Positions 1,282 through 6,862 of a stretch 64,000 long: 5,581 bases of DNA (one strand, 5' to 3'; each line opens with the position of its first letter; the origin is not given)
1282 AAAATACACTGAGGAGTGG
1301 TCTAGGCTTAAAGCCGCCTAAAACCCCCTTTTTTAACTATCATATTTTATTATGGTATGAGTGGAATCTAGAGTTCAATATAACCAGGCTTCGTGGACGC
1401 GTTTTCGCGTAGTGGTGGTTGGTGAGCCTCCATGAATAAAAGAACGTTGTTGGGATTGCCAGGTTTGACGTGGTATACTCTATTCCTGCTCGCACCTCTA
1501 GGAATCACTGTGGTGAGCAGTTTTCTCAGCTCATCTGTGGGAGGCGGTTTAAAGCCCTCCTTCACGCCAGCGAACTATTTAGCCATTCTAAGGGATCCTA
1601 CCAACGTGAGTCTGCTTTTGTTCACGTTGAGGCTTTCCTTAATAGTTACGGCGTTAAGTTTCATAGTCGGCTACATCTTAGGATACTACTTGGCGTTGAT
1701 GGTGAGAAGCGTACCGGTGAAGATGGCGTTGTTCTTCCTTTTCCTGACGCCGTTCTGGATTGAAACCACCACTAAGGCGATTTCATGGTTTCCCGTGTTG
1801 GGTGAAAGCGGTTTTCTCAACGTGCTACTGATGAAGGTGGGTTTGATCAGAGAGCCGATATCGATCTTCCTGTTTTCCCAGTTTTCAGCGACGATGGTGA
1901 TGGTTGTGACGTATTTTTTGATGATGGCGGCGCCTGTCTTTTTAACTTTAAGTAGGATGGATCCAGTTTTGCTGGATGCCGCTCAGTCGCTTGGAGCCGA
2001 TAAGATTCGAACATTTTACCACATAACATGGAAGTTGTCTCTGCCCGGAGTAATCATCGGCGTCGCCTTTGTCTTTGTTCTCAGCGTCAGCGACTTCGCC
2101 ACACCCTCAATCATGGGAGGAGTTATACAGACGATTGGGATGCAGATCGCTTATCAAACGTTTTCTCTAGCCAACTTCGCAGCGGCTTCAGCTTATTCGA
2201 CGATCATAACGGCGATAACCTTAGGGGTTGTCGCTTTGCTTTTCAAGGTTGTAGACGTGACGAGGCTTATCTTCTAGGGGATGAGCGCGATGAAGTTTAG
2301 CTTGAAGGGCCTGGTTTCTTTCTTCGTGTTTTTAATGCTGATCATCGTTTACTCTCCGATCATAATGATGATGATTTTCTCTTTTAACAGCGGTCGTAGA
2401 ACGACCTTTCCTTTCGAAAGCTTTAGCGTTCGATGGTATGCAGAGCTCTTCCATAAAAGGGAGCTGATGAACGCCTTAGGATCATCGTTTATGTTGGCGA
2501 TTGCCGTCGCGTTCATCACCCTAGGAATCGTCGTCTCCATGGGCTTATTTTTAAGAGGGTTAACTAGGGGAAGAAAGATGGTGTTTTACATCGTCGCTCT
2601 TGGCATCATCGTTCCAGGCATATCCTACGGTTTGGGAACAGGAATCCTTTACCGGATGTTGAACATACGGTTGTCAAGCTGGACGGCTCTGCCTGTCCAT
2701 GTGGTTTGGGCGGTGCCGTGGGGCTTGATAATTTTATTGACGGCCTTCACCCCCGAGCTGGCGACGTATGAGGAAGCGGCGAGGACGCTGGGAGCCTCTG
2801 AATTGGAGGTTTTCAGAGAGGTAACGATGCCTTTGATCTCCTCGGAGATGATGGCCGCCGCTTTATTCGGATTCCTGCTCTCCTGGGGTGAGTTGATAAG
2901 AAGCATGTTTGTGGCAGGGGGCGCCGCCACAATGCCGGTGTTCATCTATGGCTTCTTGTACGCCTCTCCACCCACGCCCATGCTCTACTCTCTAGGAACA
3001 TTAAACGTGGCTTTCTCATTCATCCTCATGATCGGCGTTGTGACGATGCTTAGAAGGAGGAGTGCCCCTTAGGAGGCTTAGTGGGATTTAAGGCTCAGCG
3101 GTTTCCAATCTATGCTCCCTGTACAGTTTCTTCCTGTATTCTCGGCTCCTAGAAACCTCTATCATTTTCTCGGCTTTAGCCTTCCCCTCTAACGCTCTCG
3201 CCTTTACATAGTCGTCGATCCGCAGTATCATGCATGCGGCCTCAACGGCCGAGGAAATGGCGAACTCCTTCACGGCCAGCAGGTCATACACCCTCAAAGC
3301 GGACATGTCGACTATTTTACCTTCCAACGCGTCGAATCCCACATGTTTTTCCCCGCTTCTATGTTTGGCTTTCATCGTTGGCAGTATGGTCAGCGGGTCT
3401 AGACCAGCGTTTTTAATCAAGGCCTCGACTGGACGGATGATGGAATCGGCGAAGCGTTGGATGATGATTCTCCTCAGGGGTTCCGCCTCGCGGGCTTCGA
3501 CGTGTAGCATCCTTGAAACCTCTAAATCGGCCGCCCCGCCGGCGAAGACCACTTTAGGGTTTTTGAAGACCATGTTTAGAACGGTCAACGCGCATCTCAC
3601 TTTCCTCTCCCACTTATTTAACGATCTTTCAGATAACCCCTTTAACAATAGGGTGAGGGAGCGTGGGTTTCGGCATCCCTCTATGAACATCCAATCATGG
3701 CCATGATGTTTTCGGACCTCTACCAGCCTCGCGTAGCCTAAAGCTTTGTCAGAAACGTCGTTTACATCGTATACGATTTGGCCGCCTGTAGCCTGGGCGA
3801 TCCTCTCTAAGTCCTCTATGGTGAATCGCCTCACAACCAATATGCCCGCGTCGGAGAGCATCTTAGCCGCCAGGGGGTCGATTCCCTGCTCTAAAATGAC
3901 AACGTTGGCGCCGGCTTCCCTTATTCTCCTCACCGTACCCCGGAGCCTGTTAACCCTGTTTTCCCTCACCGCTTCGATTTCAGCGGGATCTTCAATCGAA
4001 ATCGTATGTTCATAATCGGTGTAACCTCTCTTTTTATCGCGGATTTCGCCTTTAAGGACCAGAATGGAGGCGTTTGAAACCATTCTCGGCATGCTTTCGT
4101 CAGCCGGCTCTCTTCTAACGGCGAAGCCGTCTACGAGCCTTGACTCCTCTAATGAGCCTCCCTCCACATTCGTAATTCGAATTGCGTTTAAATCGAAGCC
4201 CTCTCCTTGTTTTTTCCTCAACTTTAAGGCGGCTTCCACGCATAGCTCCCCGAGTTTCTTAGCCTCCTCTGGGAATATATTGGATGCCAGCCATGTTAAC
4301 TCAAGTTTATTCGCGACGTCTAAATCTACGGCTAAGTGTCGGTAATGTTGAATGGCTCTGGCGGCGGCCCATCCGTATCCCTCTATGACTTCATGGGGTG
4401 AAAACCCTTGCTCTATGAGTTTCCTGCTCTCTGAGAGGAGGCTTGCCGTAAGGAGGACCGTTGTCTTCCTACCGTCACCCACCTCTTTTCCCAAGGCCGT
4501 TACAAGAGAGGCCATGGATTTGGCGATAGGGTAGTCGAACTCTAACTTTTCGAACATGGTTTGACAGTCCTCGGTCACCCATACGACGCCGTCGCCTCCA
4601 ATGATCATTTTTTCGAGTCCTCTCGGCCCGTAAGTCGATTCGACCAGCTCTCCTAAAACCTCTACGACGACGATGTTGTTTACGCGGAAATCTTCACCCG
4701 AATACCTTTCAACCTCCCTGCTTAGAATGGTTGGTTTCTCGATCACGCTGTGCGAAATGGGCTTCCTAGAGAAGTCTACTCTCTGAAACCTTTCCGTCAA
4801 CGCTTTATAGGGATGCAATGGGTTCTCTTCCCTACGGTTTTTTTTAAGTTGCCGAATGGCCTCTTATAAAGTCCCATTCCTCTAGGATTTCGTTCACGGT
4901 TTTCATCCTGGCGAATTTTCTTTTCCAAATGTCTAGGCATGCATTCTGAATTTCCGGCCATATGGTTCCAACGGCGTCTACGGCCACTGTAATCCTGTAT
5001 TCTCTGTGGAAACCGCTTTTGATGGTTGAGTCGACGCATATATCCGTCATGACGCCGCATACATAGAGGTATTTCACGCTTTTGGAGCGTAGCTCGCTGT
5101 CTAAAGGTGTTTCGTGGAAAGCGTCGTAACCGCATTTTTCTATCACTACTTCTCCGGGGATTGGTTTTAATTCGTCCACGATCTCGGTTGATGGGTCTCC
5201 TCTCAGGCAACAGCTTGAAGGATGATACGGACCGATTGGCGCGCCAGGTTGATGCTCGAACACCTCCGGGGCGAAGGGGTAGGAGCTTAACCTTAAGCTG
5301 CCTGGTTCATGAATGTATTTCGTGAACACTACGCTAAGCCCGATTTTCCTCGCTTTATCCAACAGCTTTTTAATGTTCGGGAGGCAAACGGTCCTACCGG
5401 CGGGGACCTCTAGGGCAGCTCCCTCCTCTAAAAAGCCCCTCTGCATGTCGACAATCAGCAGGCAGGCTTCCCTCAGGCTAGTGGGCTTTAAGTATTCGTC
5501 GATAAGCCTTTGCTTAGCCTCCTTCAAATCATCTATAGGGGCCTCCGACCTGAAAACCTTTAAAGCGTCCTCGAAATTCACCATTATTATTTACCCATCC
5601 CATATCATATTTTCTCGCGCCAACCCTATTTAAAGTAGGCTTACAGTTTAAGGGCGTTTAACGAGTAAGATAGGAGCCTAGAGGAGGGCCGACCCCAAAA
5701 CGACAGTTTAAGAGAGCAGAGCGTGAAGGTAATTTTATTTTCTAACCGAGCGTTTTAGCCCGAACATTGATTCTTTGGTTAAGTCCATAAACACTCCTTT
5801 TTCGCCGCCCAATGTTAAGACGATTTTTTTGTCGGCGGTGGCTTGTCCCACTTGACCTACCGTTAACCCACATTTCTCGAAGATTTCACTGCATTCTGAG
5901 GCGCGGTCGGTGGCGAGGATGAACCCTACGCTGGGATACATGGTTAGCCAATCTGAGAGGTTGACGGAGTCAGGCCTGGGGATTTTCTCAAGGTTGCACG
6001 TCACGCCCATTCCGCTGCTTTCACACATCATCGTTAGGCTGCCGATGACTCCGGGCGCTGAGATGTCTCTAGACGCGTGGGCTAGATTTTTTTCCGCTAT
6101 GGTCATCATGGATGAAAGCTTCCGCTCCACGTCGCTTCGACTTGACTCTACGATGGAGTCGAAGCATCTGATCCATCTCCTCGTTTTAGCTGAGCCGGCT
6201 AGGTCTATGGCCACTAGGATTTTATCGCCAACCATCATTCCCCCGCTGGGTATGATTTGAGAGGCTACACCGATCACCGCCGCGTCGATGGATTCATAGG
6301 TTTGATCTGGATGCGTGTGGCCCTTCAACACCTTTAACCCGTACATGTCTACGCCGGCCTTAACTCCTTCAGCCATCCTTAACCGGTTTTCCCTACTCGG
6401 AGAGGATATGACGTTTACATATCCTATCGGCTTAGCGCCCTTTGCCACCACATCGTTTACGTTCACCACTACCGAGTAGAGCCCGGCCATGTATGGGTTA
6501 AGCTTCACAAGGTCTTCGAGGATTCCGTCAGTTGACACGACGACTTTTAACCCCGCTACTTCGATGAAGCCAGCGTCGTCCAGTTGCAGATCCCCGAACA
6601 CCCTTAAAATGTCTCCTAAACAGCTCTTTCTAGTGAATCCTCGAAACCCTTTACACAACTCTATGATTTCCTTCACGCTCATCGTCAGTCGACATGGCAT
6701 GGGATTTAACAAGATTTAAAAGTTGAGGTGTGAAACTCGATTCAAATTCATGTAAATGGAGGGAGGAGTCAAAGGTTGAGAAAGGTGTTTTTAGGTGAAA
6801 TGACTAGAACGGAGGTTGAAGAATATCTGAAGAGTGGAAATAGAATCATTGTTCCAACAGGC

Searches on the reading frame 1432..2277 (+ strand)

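Call 85: search_protein_families(library=pfam, proteins=[window:1432-2277:+], max_evalue=0.00001)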
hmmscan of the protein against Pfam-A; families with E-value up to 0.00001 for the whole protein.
window:1432-2277:+ (281 aa): 1 family
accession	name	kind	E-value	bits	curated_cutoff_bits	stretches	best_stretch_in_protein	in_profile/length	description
PF00528.27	BPD_transp_1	-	2.5e-06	27.8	26.4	1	80-270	1-173/184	Binding-protein-dependent transport system inner membrane component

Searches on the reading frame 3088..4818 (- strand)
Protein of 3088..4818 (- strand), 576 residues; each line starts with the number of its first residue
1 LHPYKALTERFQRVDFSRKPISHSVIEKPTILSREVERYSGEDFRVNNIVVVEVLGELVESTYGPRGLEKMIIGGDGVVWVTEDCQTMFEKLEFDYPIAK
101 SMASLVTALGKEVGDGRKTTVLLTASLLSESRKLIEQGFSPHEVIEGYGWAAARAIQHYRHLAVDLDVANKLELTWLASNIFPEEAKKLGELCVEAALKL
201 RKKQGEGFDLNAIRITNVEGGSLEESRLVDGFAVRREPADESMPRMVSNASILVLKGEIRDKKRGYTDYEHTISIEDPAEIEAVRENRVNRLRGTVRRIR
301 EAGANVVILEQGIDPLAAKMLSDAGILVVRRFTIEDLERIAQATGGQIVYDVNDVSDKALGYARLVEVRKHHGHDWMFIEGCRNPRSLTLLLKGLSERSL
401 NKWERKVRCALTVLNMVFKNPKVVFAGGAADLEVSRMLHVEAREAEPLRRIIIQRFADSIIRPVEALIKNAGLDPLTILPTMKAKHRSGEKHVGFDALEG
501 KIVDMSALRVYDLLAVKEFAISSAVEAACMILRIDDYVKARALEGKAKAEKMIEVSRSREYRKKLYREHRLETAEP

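Call 85: search_protein_families(library=pfam, proteins=[window:3088-4818:-], max_evalue=0.00001)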
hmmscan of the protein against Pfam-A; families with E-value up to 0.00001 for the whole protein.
window:3088-4818:- (576 aa): 1 family
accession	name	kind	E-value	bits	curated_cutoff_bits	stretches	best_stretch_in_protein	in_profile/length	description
PF00118.29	Cpn60_TCP1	-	1.3e-122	410.4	34.3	1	56-541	2-489/490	TCP-1/cpn60 chaperonin family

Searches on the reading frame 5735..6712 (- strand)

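Call 85: search_protein_families(library=pfam, proteins=[window:5735-6712:-], max_evalue=0.00001)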
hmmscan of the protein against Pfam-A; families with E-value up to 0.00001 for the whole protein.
window:5735-6712:- (325 aa): 2 families
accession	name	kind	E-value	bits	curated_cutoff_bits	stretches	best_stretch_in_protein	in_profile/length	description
PF00586.29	AIRS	-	3.3e-17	63.3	24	1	45-149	2-111/112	AIR synthase related protein, N-terminal domain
PF02769.27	AIRS_C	-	5e-13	49.9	23.1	1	202-300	51-154/156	AIR synthase related protein, C-terminal domain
